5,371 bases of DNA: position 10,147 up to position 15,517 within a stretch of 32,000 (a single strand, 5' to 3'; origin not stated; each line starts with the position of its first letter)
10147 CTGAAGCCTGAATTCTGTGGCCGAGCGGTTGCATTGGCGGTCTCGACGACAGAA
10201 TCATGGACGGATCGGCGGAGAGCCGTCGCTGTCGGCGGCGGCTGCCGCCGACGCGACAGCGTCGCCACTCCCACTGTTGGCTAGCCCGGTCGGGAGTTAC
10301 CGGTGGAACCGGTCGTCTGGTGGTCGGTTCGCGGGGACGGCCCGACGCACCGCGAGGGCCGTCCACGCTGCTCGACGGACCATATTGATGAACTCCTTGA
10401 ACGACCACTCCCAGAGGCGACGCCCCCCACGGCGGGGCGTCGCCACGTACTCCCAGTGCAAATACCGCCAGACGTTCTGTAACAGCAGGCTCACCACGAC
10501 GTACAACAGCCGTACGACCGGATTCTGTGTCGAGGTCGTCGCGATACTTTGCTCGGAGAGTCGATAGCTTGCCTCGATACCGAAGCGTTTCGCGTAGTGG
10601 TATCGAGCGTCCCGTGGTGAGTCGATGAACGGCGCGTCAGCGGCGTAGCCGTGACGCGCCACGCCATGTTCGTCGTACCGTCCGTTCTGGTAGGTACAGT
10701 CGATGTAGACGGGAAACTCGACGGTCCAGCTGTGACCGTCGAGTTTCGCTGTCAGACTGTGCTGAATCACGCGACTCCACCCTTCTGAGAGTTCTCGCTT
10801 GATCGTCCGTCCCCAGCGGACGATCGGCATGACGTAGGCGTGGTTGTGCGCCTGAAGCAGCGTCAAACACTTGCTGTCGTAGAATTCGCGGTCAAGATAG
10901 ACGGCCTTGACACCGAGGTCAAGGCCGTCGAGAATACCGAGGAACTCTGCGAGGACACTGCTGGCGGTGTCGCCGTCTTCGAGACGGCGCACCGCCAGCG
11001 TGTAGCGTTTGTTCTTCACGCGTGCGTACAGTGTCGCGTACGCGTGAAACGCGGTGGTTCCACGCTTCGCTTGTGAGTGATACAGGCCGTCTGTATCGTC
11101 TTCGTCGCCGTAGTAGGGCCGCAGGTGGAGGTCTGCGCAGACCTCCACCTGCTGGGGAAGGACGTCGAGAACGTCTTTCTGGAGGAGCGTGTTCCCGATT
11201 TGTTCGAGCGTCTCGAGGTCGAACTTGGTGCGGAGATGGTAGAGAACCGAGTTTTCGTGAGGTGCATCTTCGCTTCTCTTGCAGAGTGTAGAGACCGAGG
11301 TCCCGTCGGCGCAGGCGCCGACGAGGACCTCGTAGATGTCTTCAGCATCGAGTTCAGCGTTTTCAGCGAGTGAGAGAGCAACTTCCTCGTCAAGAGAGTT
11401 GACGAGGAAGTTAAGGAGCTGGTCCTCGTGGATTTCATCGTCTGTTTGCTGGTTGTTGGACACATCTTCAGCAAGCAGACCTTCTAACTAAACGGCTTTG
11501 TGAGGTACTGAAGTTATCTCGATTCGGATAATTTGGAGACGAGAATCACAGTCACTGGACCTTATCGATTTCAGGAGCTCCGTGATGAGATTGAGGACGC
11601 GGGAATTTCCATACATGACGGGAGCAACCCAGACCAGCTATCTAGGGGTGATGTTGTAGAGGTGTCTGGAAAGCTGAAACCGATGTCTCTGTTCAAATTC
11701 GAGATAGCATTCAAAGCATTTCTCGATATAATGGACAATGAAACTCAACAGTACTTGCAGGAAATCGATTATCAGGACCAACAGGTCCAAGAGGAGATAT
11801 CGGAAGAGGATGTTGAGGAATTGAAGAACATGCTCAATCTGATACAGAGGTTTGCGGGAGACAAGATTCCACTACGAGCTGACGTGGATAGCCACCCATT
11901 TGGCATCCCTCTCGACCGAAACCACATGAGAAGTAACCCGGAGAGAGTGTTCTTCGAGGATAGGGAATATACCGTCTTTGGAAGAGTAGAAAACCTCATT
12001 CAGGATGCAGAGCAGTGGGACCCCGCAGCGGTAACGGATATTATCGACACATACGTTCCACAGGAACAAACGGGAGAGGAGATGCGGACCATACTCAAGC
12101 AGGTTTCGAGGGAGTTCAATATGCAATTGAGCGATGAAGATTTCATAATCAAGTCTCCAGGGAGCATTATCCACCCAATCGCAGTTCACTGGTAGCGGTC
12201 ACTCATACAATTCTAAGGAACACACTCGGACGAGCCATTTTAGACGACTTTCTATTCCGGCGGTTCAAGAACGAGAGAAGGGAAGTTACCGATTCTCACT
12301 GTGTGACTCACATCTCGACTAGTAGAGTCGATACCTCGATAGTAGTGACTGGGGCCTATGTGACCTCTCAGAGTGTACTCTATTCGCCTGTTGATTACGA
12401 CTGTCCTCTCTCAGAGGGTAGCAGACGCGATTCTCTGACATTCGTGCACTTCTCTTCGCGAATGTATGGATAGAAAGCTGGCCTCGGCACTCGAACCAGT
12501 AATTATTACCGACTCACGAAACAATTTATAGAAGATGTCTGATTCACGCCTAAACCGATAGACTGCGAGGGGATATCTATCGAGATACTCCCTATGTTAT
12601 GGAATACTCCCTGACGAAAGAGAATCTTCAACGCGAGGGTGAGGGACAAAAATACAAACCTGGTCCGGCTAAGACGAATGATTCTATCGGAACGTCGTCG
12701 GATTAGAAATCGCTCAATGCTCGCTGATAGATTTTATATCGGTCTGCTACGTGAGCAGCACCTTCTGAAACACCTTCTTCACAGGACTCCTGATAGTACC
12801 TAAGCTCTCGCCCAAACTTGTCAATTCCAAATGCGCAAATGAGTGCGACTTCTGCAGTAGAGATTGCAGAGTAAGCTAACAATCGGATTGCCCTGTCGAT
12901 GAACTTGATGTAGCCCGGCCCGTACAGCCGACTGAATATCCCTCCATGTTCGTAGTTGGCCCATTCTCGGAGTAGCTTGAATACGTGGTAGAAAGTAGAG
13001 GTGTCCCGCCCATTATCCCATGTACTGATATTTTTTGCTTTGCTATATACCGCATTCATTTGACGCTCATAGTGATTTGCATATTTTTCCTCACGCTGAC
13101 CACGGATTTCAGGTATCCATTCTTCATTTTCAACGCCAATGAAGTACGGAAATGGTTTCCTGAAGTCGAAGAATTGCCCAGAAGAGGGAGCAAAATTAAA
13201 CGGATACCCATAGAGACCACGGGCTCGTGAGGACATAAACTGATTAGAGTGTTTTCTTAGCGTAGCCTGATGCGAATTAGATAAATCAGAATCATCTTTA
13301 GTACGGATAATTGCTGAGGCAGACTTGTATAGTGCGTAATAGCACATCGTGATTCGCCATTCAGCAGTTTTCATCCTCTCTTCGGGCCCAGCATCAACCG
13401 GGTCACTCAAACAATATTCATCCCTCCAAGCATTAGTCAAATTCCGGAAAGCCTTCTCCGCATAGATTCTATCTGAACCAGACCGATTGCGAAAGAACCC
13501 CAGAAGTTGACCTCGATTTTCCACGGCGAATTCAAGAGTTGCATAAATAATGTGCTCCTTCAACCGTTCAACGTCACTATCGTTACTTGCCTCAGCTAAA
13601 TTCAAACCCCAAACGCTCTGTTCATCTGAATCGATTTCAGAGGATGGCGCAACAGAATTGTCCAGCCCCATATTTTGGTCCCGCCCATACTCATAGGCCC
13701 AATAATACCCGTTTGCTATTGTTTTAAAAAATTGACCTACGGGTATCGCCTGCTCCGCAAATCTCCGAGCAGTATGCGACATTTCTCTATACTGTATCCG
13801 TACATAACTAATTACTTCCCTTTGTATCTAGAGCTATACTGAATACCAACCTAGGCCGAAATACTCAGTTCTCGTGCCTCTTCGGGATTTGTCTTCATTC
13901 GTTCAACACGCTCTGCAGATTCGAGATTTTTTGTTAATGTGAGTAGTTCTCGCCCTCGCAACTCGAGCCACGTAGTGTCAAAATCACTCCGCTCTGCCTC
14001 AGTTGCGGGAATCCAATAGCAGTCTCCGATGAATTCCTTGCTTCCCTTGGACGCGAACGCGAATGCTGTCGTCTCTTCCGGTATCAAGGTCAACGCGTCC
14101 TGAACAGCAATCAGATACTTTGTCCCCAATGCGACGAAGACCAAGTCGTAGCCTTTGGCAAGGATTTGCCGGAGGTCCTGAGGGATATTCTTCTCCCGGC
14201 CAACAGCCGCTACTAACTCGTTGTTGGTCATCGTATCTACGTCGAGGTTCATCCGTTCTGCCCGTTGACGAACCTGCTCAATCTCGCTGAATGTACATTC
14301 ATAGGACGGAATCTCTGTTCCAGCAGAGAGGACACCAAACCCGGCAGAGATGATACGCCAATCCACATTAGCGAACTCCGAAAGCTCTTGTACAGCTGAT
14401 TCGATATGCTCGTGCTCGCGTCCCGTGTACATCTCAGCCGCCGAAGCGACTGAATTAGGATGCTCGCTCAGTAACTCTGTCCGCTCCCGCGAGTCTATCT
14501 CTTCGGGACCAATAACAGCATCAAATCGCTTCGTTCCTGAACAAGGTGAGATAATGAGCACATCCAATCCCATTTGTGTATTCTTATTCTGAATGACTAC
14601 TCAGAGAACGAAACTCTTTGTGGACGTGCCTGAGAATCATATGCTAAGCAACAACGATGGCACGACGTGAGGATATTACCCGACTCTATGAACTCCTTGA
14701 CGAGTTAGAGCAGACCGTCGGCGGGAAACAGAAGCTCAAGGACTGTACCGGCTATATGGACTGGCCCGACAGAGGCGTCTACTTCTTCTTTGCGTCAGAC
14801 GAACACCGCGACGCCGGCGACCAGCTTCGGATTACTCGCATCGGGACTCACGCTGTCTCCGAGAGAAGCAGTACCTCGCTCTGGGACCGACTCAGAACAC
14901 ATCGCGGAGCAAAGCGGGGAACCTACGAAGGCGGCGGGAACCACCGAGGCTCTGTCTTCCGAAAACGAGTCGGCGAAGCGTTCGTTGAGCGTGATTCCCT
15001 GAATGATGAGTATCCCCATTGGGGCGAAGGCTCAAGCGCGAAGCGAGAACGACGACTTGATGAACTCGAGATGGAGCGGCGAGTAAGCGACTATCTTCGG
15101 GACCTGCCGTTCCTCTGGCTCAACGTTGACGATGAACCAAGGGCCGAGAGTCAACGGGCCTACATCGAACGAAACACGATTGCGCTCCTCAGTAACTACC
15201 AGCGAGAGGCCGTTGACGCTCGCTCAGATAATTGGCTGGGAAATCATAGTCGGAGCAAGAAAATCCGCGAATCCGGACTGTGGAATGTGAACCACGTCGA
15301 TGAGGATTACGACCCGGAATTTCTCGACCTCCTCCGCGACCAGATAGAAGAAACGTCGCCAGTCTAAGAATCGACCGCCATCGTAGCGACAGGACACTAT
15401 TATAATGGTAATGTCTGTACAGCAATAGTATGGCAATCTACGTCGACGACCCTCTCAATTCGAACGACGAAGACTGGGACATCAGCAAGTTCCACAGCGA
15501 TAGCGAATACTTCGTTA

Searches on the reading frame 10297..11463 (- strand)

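Call 6: search_protein_families(library=pfam, proteins=[window:10297-11463:-], max_evalue=0.1)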
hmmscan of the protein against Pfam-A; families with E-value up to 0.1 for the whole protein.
window:10297-11463:- (388 aa): 0 families

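Call 7: search_protein_families(library=ncbifam, proteins=[window:10297-11463:-], max_evalue=0.1)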
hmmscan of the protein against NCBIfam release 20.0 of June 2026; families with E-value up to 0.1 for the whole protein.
window:10297-11463:- (388 aa): 1 family
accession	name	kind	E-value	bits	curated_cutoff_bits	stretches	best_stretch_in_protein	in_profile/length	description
NF033541.0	transpos_ISH3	equivalog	1e-115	386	225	1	40-336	1-298/298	ISH3 family transposase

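Call 8: search_protein_families(library=phrogs, proteins=[window:10297-11463:-], max_evalue=0.1)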
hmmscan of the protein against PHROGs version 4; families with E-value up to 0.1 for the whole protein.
window:10297-11463:- (388 aa): 1 family
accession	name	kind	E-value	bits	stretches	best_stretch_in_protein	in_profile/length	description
phrog_38542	-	unknown function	0.056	14.4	0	84-112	19-45/48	-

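Call 9: search_protein_families(library=padloc, proteins=[window:10297-11463:-], max_evalue=0.1)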
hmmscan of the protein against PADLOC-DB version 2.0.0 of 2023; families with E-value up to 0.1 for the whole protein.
window:10297-11463:- (388 aa): 1 family
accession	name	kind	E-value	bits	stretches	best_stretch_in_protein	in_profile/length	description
PDLC01695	typeIV_Cas11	-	0.033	12.7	0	327-369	10-46/122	Cas11_1_IV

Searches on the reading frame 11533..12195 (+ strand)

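Call 6: search_protein_families(library=pfam, proteins=[window:11533-12195:+], max_evalue=0.1)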
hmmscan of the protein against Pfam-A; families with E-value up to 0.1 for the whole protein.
window:11533-12195:+ (220 aa): 3 families
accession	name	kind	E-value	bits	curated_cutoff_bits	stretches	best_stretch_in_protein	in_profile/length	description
PF19952.5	DUF6414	-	3.8e-29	102.8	25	1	8-218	74-282/283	Domain of unknown function (DUF6414)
PF18914.6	DUF5666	-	0.041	14.6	27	1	27-48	27-48/60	Domain of unknown function (DUF5666)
PF18210.6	Knl1_RWD_C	-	0.063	13.9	27.8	0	69-109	18-58/151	Knl1 RWD C-terminal domain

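Call 9: search_protein_families(library=padloc, proteins=[window:11533-12195:+], max_evalue=0.1)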
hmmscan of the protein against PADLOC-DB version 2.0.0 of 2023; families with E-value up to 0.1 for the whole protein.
window:11533-12195:+ (220 aa): 0 families

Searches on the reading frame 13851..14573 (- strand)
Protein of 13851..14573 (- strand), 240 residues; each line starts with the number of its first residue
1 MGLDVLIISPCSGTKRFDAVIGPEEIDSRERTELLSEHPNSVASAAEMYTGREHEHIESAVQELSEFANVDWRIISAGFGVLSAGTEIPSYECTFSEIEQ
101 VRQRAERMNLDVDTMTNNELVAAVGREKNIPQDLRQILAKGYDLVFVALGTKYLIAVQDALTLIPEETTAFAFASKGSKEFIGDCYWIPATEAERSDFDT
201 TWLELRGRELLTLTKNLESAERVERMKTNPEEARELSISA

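Call 6: search_protein_families(library=pfam, proteins=[window:13851-14573:-], max_evalue=0.1)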
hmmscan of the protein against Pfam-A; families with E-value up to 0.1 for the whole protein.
window:13851-14573:- (240 aa): 3 families
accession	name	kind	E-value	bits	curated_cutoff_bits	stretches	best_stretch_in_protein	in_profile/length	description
PF21818.3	DUF6884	-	3.3e-05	24.5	30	1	40-105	12-73/135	Family of unknown function (DUF6884)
PF03883.20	H2O2_YaaD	-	0.00075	19.5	29.6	1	41-96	72-129/236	Peroxide stress protein YaaA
PF14723.11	SSFA2_C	-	0.012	16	25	1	39-104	42-110/176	Sperm-specific antigen 2 C-terminus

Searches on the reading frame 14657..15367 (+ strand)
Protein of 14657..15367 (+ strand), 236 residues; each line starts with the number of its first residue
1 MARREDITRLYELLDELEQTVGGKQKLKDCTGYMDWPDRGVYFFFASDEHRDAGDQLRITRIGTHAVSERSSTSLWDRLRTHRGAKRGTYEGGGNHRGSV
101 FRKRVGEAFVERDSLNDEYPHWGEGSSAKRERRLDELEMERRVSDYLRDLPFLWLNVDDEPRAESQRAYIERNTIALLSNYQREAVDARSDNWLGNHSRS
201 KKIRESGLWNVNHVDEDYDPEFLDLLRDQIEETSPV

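Call 6: search_protein_families(library=pfam, proteins=[window:14657-15367:+], max_evalue=0.1)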
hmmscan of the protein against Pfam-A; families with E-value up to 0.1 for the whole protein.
window:14657-15367:+ (236 aa): 0 families

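Call 7: search_protein_families(library=ncbifam, proteins=[window:14657-15367:+], max_evalue=0.1)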
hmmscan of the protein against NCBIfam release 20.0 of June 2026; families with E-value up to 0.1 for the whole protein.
window:14657-15367:+ (236 aa): 0 families

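Call 8: search_protein_families(library=phrogs, proteins=[window:14657-15367:+], max_evalue=0.1)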
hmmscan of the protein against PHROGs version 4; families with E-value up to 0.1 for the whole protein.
window:14657-15367:+ (236 aa): 1 family
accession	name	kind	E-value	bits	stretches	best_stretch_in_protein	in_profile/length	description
phrog_32161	-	unknown function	0.085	13.8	0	208-227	21-40/53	-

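Call 9: search_protein_families(library=padloc, proteins=[window:14657-15367:+], max_evalue=0.1)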
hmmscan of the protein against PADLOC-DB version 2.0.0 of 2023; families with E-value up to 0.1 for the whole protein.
window:14657-15367:+ (236 aa): 2 families
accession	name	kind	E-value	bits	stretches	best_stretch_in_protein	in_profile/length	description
PDLC04714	PDC-M57B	-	1.6e-77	258.3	1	1-233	1-234/238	-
PDLC04713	PDC-M57B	-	3.4e-22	77.1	1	16-216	7-194/211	-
